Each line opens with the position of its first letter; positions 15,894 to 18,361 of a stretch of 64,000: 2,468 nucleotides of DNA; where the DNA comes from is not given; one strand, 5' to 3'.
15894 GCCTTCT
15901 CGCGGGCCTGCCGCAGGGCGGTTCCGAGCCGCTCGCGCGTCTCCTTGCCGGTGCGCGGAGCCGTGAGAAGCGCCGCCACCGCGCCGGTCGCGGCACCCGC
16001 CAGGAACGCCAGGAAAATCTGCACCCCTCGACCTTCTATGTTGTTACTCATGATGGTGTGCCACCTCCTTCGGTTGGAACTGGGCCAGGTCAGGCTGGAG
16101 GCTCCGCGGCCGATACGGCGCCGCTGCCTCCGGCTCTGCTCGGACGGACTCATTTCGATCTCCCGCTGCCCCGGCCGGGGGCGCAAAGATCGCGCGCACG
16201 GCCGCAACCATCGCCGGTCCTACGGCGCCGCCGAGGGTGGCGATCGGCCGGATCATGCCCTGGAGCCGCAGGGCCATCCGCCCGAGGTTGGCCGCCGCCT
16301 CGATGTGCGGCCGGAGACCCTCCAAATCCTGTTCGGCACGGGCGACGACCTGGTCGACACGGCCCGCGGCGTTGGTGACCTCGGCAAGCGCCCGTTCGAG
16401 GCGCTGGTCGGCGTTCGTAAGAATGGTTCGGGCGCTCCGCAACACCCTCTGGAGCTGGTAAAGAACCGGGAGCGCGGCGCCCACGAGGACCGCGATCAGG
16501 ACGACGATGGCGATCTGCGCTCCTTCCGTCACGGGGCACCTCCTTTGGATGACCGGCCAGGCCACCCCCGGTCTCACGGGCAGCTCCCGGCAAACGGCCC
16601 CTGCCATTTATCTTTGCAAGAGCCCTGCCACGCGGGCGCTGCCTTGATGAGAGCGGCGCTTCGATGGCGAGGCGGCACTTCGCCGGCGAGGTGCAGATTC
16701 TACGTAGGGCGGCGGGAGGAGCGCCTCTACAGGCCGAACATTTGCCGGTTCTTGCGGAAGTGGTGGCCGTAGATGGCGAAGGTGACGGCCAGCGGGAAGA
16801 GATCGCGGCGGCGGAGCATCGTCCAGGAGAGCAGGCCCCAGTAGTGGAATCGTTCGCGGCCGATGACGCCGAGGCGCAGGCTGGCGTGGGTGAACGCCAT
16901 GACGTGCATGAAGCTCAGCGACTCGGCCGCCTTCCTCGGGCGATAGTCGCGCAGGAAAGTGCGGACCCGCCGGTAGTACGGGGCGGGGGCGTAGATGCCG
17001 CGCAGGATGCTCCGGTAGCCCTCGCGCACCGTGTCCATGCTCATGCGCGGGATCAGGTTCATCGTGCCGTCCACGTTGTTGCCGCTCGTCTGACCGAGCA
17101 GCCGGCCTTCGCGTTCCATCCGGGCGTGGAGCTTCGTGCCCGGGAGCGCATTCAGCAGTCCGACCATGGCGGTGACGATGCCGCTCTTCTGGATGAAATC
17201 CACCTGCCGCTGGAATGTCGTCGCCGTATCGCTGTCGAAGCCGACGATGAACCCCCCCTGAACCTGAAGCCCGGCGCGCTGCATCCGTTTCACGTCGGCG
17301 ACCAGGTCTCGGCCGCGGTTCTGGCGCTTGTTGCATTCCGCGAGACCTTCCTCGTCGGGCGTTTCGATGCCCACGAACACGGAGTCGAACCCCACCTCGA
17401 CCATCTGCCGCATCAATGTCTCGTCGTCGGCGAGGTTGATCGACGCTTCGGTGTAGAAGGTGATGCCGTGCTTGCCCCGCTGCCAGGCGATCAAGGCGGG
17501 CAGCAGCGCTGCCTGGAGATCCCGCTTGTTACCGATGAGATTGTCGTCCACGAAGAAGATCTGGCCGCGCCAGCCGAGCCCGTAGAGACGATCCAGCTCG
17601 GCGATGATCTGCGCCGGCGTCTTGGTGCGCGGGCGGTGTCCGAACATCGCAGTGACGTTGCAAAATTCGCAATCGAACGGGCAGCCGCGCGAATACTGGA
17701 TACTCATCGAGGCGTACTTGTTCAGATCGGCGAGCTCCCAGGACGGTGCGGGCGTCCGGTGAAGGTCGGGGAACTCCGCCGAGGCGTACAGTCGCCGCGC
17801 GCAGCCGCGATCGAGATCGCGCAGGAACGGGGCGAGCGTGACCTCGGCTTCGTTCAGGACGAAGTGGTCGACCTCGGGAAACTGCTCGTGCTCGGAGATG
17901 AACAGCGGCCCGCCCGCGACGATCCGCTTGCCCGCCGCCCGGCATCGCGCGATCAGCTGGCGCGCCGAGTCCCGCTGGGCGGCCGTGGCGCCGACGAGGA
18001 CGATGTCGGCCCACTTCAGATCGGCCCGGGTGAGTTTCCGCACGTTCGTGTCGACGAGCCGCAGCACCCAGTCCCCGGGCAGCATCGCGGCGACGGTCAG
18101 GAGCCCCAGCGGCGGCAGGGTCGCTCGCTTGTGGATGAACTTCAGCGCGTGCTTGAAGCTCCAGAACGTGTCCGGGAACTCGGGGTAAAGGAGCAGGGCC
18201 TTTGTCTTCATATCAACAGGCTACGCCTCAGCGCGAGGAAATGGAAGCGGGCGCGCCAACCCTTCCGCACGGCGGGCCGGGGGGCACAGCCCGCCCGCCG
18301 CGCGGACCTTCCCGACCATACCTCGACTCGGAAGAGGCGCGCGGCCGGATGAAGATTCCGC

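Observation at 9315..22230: Three copies of a ~60-100-bp intergenic repeat with an internal stem-loop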

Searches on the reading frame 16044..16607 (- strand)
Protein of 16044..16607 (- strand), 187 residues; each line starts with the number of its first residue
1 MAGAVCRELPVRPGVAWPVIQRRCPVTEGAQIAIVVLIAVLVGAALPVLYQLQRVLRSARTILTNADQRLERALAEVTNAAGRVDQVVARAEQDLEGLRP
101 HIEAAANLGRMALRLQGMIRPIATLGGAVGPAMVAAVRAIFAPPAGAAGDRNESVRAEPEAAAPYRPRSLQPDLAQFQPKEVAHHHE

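Call 53: search_protein_families(library=pfam, proteins=[window:16044-16607:-], max_evalue=0.01)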
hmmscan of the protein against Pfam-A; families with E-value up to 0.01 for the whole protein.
window:16044-16607:- (187 aa): 1 family
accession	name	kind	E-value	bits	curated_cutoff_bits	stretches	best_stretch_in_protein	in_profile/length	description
PF06103.16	DUF948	-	5.5e-08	33.3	37.2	1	38-111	10-83/89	Bacterial protein of unknown function (DUF948)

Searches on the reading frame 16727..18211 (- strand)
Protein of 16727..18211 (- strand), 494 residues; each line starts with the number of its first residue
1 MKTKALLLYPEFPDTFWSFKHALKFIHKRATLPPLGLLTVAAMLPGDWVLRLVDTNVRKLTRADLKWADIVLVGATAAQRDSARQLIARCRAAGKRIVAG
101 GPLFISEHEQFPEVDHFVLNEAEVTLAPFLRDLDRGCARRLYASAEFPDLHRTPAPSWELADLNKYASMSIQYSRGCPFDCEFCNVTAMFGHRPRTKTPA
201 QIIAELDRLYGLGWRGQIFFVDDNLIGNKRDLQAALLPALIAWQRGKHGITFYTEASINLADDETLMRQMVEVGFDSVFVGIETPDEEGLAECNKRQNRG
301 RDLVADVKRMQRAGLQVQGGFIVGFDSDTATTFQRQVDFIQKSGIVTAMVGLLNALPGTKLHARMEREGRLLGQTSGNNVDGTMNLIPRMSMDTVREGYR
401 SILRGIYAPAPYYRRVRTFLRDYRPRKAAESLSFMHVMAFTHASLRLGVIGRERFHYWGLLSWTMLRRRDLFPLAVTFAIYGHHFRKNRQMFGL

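Call 8: search_protein_families(library=pfam, proteins=[window:16727-18211:-])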
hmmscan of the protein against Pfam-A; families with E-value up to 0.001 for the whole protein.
window:16727-18211:- (494 aa): 3 families
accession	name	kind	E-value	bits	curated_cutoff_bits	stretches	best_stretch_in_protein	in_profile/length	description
PF13282.11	DUF4070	-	1.3e-35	123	22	1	359-490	1-136/144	Domain of unknown function (DUF4070)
PF04055.27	Radical_SAM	-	1.2e-15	58.5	29.5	1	172-335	2-161/166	Radical SAM superfamily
PF02310.24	B12-binding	-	2.4e-07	31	32.1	1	31-127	11-118/121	B12 binding domain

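Call 14: find_encoding_contigs(protein=window:16727-18211:-, flank=10000, max_places=6)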
Protein window:16727-18211:- (494 aa): 1 contig read that carries it; 1 place shown.
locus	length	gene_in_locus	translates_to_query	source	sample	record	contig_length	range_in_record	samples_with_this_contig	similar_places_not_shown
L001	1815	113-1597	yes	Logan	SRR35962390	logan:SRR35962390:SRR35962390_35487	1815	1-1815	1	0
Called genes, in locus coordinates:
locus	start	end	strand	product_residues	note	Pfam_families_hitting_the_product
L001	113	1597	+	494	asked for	PF02310:B12-binding (weak), PF04055:Radical_SAM, PF13282:DUF4070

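Call 46: list_cluster_members(proteins=[P0001, P0039, window:16727-18211:-, L060:10420-12384:-])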
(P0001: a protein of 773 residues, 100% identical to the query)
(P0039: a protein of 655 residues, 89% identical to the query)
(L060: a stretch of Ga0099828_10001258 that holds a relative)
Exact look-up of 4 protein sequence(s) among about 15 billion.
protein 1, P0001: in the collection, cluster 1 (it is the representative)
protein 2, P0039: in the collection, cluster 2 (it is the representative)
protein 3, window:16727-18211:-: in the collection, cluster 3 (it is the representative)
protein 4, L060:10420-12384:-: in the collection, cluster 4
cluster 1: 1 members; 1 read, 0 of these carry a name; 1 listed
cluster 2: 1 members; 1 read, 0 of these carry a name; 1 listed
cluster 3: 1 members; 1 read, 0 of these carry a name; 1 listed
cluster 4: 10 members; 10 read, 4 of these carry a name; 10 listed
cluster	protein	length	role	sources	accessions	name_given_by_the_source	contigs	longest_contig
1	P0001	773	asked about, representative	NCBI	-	-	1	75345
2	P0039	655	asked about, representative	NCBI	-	-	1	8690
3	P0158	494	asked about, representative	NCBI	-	-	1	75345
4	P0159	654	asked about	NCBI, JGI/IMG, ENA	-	-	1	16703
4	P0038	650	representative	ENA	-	-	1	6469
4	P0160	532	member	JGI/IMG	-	malate synthase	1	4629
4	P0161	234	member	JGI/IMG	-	malate synthase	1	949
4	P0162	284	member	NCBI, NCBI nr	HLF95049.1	MAG TPA: malate synthase, partial [Planctomycetota bacterium] | malate synthase [Planctomycetota bacterium]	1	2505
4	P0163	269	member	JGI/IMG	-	malate synthase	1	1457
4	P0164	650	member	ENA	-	-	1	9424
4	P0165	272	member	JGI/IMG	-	-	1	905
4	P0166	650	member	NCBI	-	-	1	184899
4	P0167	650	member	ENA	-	-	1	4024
